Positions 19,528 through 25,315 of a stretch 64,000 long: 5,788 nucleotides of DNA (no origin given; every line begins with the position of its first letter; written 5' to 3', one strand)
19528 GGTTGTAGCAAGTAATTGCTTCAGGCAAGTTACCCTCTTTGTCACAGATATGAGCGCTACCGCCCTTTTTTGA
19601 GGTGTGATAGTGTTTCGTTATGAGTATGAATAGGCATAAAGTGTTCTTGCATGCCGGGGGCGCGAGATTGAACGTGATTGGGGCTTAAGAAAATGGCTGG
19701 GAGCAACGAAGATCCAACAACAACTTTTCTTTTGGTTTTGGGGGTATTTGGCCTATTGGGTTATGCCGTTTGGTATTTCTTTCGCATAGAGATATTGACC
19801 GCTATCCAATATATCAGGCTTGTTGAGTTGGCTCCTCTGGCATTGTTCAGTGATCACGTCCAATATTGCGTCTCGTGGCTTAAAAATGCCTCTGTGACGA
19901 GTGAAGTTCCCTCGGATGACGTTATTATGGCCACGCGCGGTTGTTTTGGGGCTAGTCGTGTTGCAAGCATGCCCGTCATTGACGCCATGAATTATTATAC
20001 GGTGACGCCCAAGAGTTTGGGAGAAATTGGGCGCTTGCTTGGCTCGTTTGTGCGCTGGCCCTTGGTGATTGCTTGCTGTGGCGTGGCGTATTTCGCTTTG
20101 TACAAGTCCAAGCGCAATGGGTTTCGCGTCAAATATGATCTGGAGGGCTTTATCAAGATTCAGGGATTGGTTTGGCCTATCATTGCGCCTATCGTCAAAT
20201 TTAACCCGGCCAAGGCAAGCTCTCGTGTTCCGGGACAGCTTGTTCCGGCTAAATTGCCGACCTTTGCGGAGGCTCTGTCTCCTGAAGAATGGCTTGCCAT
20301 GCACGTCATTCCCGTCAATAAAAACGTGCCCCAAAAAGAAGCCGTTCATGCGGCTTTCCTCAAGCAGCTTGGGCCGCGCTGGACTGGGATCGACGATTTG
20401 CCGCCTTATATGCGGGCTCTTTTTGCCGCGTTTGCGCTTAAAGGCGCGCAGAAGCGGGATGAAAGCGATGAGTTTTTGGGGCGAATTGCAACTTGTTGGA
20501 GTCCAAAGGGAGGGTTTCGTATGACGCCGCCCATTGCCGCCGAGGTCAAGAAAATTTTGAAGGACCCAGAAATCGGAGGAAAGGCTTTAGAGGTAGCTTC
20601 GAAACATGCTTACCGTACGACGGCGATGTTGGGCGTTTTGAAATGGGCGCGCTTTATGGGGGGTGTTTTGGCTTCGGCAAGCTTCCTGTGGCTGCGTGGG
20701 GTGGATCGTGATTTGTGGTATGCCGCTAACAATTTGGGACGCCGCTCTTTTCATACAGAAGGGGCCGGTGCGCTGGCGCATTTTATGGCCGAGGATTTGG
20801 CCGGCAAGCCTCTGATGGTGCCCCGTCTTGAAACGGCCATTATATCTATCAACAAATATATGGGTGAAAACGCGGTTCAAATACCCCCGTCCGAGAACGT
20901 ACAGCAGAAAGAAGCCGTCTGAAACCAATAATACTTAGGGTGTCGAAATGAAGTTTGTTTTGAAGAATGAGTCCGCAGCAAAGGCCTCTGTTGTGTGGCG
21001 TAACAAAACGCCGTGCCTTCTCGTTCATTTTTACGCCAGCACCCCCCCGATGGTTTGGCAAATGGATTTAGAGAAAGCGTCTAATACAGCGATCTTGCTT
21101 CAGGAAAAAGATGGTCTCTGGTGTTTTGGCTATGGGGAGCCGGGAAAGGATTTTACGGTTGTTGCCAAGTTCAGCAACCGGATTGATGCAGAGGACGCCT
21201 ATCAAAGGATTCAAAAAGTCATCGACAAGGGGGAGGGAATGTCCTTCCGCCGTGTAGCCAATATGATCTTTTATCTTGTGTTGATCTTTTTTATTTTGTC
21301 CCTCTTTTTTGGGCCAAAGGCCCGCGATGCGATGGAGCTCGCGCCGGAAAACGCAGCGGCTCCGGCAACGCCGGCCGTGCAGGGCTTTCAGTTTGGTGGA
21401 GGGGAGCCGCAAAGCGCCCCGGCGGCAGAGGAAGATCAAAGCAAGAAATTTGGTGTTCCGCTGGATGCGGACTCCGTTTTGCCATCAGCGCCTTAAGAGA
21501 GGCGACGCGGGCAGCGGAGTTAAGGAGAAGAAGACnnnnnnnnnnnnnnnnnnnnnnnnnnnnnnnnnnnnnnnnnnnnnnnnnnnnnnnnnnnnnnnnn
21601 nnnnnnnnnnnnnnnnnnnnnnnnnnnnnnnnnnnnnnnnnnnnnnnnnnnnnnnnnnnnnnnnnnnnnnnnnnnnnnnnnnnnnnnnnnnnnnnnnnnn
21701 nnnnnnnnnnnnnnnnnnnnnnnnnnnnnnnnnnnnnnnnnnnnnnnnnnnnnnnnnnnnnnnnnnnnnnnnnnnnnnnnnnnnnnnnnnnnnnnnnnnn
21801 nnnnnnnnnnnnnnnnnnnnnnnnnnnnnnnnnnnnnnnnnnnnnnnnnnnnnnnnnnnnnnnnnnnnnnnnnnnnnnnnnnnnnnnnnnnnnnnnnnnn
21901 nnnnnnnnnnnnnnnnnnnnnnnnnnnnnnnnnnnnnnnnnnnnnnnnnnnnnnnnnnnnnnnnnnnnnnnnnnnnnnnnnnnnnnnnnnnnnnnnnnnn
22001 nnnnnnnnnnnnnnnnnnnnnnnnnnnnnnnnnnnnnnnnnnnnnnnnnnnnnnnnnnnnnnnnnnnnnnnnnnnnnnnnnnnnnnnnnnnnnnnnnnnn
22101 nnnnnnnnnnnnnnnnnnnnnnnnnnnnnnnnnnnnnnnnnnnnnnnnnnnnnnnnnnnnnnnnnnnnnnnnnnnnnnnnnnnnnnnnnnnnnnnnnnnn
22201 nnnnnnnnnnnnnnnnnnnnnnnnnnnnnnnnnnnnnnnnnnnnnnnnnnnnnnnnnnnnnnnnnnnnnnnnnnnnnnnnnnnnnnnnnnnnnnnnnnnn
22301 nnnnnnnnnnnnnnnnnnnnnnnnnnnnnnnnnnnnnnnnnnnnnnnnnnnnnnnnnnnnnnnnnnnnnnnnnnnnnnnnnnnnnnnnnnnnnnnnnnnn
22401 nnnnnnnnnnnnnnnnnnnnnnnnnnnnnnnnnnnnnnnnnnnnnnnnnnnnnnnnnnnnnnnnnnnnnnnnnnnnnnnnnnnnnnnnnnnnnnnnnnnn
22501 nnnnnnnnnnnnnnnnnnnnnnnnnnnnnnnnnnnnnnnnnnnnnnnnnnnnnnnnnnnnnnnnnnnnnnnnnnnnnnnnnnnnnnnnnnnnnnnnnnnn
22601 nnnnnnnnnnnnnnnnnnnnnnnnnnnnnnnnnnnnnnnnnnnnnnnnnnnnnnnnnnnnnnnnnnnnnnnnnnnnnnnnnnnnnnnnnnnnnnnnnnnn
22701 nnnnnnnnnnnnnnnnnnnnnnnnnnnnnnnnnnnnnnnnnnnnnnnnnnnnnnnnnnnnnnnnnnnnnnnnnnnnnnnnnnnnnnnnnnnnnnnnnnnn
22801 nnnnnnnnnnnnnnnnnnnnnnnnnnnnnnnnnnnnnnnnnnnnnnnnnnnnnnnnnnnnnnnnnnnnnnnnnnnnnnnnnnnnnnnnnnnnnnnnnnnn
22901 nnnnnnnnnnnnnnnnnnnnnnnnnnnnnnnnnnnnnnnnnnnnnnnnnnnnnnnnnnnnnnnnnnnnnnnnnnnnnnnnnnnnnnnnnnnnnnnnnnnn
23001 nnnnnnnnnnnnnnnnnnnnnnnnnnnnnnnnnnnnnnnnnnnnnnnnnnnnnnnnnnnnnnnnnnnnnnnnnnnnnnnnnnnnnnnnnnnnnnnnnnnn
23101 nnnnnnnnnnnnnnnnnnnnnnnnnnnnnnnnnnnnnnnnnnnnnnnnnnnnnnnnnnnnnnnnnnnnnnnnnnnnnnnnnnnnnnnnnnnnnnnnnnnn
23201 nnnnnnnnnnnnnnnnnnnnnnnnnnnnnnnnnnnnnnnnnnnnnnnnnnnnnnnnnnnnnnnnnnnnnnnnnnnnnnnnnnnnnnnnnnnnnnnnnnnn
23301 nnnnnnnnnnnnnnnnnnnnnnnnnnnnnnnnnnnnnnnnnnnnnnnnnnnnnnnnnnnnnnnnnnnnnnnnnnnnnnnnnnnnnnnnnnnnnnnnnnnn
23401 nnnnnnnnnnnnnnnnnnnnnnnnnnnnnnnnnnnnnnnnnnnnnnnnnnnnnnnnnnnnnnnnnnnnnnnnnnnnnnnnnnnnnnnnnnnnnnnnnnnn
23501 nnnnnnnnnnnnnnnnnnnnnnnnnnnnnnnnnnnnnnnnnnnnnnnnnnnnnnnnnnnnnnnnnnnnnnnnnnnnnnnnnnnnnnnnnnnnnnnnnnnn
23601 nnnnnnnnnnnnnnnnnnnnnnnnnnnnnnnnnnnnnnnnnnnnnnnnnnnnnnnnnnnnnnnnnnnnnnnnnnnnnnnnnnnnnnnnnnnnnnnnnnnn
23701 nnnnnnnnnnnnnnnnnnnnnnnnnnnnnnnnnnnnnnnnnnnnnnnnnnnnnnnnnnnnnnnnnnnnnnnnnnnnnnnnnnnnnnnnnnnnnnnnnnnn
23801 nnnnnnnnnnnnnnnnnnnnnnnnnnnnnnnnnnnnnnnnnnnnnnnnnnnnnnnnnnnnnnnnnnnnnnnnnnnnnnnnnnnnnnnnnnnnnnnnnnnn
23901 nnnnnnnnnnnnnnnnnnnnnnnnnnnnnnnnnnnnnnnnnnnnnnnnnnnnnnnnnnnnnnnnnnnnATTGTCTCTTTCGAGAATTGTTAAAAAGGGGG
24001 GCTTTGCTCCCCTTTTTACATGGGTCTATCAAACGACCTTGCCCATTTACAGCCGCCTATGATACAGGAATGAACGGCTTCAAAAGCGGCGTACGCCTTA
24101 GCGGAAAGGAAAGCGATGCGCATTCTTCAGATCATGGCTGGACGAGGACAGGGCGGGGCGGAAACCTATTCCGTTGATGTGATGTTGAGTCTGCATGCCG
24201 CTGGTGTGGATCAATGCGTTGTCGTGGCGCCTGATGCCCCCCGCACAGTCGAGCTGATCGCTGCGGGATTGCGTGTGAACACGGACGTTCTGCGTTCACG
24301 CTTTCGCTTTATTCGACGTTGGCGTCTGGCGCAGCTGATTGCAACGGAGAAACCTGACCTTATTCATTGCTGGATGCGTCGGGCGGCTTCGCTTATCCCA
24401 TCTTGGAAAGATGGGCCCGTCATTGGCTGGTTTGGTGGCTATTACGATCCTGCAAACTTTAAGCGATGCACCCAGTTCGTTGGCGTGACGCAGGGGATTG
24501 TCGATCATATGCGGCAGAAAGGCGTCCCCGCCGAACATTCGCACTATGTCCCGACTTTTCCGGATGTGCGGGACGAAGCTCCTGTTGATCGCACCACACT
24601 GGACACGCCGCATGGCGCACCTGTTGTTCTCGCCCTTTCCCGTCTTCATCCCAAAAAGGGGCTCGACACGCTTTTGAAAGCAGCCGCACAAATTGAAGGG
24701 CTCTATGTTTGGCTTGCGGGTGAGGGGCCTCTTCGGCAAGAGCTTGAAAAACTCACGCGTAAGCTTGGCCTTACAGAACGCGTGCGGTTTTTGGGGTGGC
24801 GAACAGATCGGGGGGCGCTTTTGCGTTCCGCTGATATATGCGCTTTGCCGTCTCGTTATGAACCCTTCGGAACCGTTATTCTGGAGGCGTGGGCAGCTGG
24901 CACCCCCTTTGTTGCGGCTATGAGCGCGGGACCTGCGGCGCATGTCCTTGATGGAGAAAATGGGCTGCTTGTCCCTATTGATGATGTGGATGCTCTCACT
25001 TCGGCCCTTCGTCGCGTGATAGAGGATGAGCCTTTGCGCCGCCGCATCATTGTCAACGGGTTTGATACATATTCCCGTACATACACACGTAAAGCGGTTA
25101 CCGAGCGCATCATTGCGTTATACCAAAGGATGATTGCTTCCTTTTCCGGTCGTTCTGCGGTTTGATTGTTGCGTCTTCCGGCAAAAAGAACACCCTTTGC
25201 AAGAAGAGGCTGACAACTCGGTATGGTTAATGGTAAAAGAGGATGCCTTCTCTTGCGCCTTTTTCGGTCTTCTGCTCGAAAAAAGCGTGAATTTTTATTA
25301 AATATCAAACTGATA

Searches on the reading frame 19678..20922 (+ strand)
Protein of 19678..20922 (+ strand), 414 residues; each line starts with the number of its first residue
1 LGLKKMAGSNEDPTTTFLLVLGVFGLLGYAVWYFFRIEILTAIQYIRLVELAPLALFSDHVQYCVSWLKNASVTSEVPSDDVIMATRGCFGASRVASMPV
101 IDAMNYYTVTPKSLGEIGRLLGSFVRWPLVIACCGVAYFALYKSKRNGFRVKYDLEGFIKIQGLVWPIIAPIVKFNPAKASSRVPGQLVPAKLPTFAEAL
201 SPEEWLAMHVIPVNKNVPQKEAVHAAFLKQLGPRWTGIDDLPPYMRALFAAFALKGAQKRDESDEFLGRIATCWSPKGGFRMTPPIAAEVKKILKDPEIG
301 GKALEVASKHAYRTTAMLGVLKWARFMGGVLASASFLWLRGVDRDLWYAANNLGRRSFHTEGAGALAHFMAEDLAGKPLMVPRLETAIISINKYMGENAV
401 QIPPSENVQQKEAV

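Call 7: search_protein_families(library=pfam, proteins=[window:19678-20922:+], max_evalue=0.001)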
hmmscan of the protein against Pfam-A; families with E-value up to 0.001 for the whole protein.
window:19678-20922:+ (414 aa): 1 family
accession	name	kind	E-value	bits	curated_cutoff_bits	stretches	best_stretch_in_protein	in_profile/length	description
PF23127.1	DotM_C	-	2.2e-47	161.9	27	1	223-392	3-171/172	DotM, C-terminal cytoplasmic domain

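Call 9: search_protein_families(library=ncbifam, proteins=[window:19678-20922:+], max_evalue=0.001)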
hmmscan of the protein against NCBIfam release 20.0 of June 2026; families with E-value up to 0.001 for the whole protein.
window:19678-20922:+ (414 aa): 1 family
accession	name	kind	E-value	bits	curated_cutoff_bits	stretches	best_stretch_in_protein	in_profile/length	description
NF033890.1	DotM_IcmP_IVB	equivalog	5.4e-53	180.3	230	1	18-393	3-347/356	type IVB secretion system coupling complex protein DotM/IcmP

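Call 76: search_solved_structures(query=window:19678-20922:+, max_evalue=0.001)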
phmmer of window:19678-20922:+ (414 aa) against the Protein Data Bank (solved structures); distinct sequences matched with E-value up to 0.001: 6.
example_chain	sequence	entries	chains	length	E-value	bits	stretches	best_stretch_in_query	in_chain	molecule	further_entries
6sz9_B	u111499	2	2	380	1.1e-28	103.6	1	107-392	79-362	IcmP (DotM)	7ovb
6exe_A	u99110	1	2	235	3e-22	82.4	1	225-392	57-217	IcmP (DotM)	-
6exa_A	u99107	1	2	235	8.5e-22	80.9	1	224-392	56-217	IcmP (DotM)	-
6exb_A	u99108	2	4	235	1.1e-21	80.5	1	225-392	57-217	IcmP (DotM)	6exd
5x1u_A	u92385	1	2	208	1.4e-21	80.2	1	225-391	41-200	Uncharacterized protein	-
6exc_A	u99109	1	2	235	1.5e-21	80.1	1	225-392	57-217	IcmP (DotM)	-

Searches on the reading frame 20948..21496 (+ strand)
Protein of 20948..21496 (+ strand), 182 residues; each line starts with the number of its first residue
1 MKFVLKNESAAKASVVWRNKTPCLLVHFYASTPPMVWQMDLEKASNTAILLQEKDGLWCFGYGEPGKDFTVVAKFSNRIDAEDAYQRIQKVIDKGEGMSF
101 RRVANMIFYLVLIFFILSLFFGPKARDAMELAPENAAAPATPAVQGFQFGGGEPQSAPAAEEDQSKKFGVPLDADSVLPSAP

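Call 7: search_protein_families(library=pfam, proteins=[window:20948-21496:+], max_evalue=0.001)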
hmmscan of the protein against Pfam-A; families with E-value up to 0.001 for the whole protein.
window:20948-21496:+ (182 aa): 0 families

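Call 9: search_protein_families(library=ncbifam, proteins=[window:20948-21496:+], max_evalue=0.001)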
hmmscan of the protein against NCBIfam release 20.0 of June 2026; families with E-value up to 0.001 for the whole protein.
window:20948-21496:+ (182 aa): 0 families

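Call 87: search_protein_families(library=padloc, proteins=[window:20948-21496:+], max_evalue=0.01)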
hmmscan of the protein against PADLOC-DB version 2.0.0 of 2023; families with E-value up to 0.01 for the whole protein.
window:20948-21496:+ (182 aa): 0 families

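Call 89: predict_structure(protein=window:20948-21496:+)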
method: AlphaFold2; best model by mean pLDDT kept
length: 182 residues; sequences in the alignment: 1
mean_pLDDT: 52.4   pTM: 0.28
mean pLDDT of the five models: 52.4, 51.8, 50.3, 50.0, 49.3
residues with pLDDT >= 90: 11; 70-90: 13; 50-70: 66; < 50: 92
segments of 3 or more residues with pLDDT < 50: 1-48, 64-67, 137-139, 144-146, 150-166, 176-179
pLDDT, mean of each block of 10 residues (from residue 1): 32 40 38 28 39 57 51 64 66 54 84 92 63 51 50 43 45 47 44
secondary structure, 60 per line:
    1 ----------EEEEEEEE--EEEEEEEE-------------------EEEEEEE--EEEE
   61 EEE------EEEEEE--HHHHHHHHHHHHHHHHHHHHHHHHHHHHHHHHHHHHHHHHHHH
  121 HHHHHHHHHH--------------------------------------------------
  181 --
elements in order: E11-18 E21-28 E48-54 E57-63 E70-75 H78-130

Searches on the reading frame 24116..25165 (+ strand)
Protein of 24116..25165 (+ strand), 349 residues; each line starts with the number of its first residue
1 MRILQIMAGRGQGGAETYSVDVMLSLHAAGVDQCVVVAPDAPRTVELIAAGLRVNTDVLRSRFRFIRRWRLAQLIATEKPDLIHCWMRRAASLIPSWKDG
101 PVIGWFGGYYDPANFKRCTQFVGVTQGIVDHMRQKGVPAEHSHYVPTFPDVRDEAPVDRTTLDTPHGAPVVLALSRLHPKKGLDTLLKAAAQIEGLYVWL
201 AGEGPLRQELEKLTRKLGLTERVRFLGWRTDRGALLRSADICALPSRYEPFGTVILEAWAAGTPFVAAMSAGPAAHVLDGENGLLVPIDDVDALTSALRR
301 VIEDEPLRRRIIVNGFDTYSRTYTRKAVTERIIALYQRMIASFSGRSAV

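Call 7: search_protein_families(library=pfam, proteins=[window:24116-25165:+], max_evalue=0.001)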
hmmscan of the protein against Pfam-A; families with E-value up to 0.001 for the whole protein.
window:24116-25165:+ (349 aa): 5 families
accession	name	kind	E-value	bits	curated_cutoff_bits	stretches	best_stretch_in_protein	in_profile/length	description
PF00534.26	Glycos_transf_1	-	1.9e-36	125.6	26.4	1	162-315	9-169/172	Glycosyl transferases group 1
PF13692.12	Glyco_trans_1_4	-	9.6e-35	120.3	27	1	169-304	2-142/142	Glycosyl transferases group 1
PF13439.12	Glyco_transf_4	-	4.8e-11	43.4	28.5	1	13-150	2-167/170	Glycosyltransferase Family 4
PF13579.12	Glyco_trans_4_4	-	9.9e-10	39.4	29.7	1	13-85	1-77/158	Glycosyl transferase 4-like domain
PF20706.3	GT4-conflict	-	5.1e-08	32.7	26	1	144-276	177-319/385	Family 4 Glycosyltransferase in conflict systems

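Call 87: search_protein_families(library=padloc, proteins=[window:24116-25165:+], max_evalue=0.01)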
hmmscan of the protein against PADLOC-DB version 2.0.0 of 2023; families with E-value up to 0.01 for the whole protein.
window:24116-25165:+ (349 aa): 0 families
